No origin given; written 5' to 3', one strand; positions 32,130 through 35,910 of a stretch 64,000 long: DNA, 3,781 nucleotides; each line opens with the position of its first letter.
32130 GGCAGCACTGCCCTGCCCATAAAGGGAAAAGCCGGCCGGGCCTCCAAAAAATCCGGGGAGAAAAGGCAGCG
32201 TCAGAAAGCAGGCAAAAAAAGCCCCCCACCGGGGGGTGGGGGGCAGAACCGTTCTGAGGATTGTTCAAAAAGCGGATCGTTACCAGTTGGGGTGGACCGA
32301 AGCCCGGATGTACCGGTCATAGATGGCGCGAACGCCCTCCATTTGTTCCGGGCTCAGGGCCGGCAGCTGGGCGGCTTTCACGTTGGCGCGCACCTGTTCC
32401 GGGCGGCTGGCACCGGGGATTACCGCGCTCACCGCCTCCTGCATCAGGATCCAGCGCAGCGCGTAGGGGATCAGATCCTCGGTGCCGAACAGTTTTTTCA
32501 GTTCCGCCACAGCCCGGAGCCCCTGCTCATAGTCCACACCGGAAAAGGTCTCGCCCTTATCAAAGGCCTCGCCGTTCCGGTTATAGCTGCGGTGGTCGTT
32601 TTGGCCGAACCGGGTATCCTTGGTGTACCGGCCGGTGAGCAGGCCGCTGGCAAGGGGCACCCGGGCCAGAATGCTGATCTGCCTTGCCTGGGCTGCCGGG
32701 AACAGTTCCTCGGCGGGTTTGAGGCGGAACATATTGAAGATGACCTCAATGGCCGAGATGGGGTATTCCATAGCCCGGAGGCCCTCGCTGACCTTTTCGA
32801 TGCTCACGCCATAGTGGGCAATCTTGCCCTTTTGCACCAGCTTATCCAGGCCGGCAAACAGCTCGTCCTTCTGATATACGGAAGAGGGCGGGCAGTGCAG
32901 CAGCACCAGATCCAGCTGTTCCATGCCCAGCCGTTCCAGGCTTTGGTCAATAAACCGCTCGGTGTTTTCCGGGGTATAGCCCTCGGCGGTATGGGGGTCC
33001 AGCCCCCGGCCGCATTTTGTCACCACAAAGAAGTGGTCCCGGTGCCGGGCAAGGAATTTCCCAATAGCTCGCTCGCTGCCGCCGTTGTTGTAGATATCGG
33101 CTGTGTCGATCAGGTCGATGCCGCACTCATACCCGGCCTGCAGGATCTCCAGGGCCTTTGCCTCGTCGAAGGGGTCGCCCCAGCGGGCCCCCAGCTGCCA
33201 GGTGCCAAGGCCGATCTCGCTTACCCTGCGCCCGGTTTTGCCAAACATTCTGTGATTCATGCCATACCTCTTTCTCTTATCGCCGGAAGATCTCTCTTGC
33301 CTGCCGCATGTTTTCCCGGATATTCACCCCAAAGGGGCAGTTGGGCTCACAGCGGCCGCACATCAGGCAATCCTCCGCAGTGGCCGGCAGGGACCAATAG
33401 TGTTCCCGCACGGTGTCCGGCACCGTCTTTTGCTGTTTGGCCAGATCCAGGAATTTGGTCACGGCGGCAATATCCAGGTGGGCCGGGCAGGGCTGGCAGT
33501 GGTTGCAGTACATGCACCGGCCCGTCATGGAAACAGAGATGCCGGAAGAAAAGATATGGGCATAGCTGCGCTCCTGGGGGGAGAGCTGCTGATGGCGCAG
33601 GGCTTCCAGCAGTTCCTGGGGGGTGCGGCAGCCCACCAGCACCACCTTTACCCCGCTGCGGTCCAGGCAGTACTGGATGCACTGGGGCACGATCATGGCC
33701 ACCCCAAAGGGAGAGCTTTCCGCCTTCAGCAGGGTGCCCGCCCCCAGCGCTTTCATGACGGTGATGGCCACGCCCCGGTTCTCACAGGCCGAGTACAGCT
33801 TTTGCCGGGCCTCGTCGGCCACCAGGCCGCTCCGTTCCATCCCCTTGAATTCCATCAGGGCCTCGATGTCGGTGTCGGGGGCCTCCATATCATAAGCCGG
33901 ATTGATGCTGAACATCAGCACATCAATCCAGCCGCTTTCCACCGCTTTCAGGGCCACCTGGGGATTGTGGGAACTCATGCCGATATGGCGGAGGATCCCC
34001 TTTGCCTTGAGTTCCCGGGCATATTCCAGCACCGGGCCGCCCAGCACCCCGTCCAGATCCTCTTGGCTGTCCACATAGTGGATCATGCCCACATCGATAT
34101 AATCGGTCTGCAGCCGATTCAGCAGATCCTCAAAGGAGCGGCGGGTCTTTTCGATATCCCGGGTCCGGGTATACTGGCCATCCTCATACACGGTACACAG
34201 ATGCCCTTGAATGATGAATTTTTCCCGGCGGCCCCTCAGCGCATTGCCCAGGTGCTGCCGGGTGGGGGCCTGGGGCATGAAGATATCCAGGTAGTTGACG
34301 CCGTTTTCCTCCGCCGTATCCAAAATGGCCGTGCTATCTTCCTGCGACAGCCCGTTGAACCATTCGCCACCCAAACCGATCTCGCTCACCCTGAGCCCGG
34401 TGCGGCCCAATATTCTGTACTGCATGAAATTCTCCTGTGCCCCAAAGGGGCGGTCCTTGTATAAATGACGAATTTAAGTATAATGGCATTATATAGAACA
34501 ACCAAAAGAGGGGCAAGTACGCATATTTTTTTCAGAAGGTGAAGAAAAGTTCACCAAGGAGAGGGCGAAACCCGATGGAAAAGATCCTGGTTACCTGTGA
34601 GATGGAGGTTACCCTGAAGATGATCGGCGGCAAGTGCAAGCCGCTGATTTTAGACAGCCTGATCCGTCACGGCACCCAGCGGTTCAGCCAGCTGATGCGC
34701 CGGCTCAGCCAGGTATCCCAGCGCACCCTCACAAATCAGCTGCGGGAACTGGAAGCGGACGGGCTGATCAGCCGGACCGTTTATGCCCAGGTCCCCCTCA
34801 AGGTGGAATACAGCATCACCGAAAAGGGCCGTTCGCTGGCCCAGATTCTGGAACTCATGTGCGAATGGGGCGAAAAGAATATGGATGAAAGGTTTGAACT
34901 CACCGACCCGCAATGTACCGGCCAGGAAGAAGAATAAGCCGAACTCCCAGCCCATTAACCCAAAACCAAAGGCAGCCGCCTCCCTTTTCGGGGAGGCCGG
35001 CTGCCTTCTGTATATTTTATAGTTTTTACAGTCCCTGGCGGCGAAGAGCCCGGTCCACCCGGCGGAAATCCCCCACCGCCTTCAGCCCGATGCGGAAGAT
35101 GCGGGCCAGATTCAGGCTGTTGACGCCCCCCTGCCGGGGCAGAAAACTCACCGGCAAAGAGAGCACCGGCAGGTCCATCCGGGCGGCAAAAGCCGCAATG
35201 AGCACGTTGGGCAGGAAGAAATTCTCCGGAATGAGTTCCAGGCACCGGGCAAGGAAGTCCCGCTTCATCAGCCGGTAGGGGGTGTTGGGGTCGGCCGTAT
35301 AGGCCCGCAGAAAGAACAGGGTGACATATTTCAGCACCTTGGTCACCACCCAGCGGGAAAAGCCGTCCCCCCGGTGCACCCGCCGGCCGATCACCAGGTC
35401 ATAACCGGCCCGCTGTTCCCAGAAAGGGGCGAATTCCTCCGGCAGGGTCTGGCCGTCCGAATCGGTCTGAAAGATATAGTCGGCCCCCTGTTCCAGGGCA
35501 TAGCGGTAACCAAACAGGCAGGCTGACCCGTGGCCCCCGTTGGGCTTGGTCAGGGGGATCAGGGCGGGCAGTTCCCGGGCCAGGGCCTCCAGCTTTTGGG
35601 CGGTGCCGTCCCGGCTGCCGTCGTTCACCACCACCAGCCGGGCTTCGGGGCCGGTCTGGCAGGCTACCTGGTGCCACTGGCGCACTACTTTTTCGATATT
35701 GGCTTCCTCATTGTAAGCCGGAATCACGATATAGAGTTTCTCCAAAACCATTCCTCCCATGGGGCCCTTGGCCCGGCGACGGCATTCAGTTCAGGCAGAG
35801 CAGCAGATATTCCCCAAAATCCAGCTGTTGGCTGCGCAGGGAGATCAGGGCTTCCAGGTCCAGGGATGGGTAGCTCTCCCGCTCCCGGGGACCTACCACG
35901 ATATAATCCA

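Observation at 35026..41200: Four-gene extracytoplasmic glycosylation cluster: 2x GT2 polyprenyl-P-sugar synthases, PMT/ArnT-like GT-C and DUF2298 'YYY' protein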

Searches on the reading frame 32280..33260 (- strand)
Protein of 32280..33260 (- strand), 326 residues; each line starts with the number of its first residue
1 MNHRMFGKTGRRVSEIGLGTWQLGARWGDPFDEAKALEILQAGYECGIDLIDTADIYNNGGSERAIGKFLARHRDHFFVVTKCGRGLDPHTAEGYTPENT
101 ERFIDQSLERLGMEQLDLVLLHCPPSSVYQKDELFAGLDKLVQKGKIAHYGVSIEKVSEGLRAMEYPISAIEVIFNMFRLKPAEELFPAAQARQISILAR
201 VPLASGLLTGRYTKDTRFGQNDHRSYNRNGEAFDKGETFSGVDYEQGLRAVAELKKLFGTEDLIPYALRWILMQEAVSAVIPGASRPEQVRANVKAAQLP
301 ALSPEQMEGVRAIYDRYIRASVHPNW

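Call 11: search_protein_families(library=pfam, proteins=[window:32280-33260:-], max_evalue=0.001)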
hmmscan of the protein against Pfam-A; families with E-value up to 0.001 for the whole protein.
window:32280-33260:- (326 aa): 1 family
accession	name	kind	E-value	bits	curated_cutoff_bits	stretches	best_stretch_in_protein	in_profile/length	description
PF00248.27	Aldo_ket_red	-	5e-69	233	24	1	15-314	1-290/291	Aldo/keto reductase family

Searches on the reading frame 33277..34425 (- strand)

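Call 11: search_protein_families(library=pfam, proteins=[window:33277-34425:-], max_evalue=0.001)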
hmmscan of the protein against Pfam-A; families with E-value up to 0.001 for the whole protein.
window:33277-34425:- (382 aa): 5 families
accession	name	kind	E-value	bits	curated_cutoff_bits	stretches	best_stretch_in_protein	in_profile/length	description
PF00248.27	Aldo_ket_red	-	1.5e-21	77.2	24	1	16-237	2-202/291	Aldo/keto reductase family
PF13183.11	Fer4_8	-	1.2e-05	26.2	27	1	303-367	4-68/68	4Fe-4S dicluster domain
PF13187.11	Fer4_9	-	7.8e-05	23.1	27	1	303-365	1-49/52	4Fe-4S dicluster domain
PF13534.11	Fer4_17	-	0.00067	20.6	22.2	0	303-367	1-60/61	4Fe-4S dicluster domain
PF13746.11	Fer4_18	-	0.00095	19.8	27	0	347-374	55-82/114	4Fe-4S dicluster domain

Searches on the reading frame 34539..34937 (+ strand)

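Call 11: search_protein_families(library=pfam, proteins=[window:34539-34937:+], max_evalue=0.001)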
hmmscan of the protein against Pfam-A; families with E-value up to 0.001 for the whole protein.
window:34539-34937:+ (132 aa): 4 families
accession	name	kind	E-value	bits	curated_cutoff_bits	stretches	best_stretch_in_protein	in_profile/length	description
PF01638.23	HxlR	-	4.8e-31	106.9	20.8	1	28-117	1-89/91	HxlR-like helix-turn-helix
PF01047.28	MarR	-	6.8e-06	26.3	24.6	1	37-80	8-50/59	MarR family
PF03551.20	PadR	-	0.00022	21.6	27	1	46-99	16-71/75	Transcriptional regulator PadR-like family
PF08461.16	HTH_12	-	0.00093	19.5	21.4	0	53-99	24-64/66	Ribonuclease R winged-helix domain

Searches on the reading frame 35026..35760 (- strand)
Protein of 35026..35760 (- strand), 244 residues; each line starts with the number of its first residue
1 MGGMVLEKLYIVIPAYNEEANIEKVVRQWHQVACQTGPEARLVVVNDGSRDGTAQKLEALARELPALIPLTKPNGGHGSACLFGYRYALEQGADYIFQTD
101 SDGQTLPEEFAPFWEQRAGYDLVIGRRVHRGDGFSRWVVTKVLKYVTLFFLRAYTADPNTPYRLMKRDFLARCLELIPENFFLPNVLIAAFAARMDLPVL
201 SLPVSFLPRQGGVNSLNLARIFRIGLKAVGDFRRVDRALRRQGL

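Call 7: search_protein_families(library=pfam, proteins=[window:35026-35760:-], max_evalue=0.01)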
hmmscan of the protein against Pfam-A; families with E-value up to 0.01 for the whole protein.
window:35026-35760:- (244 aa): 2 families
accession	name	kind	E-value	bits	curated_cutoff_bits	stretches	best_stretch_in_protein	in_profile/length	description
PF00535.33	Glycos_transf_2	-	6e-20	72.3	23.3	1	11-163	2-157/168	Glycosyl transferase family 2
PF13641.12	Glyco_tranf_2_3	-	2.6e-05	24.8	27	1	9-69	3-61/230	Glycosyltransferase like family 2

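Call 8: search_protein_families(library=ncbifam, proteins=[window:35026-35760:-], max_evalue=0.01)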
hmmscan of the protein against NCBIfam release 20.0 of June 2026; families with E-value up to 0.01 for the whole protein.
window:35026-35760:- (244 aa): 15 families
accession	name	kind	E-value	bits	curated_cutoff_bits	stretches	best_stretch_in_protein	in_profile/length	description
NF007986.1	PRK10714.1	equivalog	9.1e-13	47.9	529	1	6-194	5-192/316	undecaprenyl-phosphate 4-deoxy-4-formamido-L-arabinose transferase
NF047588.1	GlcsyltransPgfSStrep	equivalog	1.8e-12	47.1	500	1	8-176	2-170/308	glycosyltransferase PgfS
NF058614.1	PPMAGASynPpgS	equivalog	1.2e-10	41.2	370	1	10-135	3-121/226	polyprenyl-phospho-N-acetylgalactosaminyl synthase PpgS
TIGR03937.1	PgaC_IcaA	equivalog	1.3e-10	40.8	422.3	1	7-102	45-135/407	poly-beta-1,6-N-acetyl-D-glucosamine synthase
TIGR04182.1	glyco_TIGR04182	equivalog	8.1e-07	28.7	325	1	10-213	3-198/293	S-layer glycoprotein N-glycosyltransferase AglJ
NF007482.0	PRK10073.1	equivalog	9.4e-07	28.1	423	1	7-108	6-101/334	glycosyltransferase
NF041875.1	EPS_EpsD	equivalog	3.4e-06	26.7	370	1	10-107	2-94/325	exopolysaccharide biosynthesis glycosyltransferase EpsD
NF050113.1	gal_furan_GlfT1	equivalog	1.2e-05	24.8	330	1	23-106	12-93/290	galactofuranosyltransferase GlfT1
NF041391.1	DPhHxTase_Halo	equivalog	1.3e-05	24.4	375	1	15-131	3-108/213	dolichyl-phosphate hexose transferase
NF010496.0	PRK13915.1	equivalog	1.7e-05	24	262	1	9-59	33-83/307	glucosyl-3-phosphoglycerate synthase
TIGR04283.1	glyco_like_mftF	equivalog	2e-05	24.3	182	1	11-61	3-50/221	TIGR04283 family arsenosugar biosynthesis glycosyltransferase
TIGR03469.1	HpnB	hypoth_equivalog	6.2e-05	22.2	379.25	1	8-105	45-148/386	hopene-associated glycosyltransferase HpnB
NF047683.1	TeichurnBiosyTuaG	equivalog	7.4e-05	22.5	400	1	8-107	7-101/252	teichuronic acid biosynthesis protein TuaG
NF041865.1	EpsU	equivalog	0.00013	21.1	700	1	7-106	39-136/394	exopolysaccharide biosynthesis GT2 family glycosyltransferase EpsU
NF045692.1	OglycostaseCruG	equivalog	0.0089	15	600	0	6-111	40-146/386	2'-O-glycosyltransferase CruG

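Call 57: search_solved_structures(query=window:35026-35760:-, max_evalue=0.001, show_alignments=2)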
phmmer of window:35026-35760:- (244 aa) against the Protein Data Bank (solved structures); distinct sequences matched with E-value up to 0.001: 10.
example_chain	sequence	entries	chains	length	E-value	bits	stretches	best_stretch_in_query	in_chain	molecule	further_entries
9hwj_A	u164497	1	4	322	7.8e-13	52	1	7-222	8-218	Undecaprenyl-phosphate 4-deoxy-4-formamido-L-arabinose transferase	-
9bhc_C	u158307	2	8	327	3.1e-11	46.7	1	6-220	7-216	Undecaprenyl-phosphate 4-deoxy-4-formamido-L-arabinose transferase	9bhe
8vxh_A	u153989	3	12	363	4e-11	46.4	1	6-220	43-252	Undecaprenyl-phosphate 4-deoxy-4-formamido-L-arabinose transferase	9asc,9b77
5ekp_C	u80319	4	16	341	1.1e-09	41.6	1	8-188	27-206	Uncharacterized glycosyltransferase sll0501 | Glycosyltransferase sll0501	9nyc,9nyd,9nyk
9nye_A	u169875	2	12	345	1.2e-09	41.6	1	8-188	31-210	Glycosyltransferase sll0501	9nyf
5eke_A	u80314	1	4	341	1.2e-09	41.5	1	8-187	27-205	Uncharacterized glycosyltransferase sll0501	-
5mlz_A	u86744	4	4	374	2.8e-08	37.1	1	8-141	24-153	Dolichol monophosphate mannose synthase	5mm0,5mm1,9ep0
7pvp_A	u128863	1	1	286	9.4e-06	28.8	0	64-90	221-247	SAKe6BC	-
8bz8_A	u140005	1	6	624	8.6e-05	25.6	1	8-170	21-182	Glycosyltransferase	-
8bz4_A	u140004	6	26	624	8.6e-05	25.6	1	8-170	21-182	Glycosyltransferase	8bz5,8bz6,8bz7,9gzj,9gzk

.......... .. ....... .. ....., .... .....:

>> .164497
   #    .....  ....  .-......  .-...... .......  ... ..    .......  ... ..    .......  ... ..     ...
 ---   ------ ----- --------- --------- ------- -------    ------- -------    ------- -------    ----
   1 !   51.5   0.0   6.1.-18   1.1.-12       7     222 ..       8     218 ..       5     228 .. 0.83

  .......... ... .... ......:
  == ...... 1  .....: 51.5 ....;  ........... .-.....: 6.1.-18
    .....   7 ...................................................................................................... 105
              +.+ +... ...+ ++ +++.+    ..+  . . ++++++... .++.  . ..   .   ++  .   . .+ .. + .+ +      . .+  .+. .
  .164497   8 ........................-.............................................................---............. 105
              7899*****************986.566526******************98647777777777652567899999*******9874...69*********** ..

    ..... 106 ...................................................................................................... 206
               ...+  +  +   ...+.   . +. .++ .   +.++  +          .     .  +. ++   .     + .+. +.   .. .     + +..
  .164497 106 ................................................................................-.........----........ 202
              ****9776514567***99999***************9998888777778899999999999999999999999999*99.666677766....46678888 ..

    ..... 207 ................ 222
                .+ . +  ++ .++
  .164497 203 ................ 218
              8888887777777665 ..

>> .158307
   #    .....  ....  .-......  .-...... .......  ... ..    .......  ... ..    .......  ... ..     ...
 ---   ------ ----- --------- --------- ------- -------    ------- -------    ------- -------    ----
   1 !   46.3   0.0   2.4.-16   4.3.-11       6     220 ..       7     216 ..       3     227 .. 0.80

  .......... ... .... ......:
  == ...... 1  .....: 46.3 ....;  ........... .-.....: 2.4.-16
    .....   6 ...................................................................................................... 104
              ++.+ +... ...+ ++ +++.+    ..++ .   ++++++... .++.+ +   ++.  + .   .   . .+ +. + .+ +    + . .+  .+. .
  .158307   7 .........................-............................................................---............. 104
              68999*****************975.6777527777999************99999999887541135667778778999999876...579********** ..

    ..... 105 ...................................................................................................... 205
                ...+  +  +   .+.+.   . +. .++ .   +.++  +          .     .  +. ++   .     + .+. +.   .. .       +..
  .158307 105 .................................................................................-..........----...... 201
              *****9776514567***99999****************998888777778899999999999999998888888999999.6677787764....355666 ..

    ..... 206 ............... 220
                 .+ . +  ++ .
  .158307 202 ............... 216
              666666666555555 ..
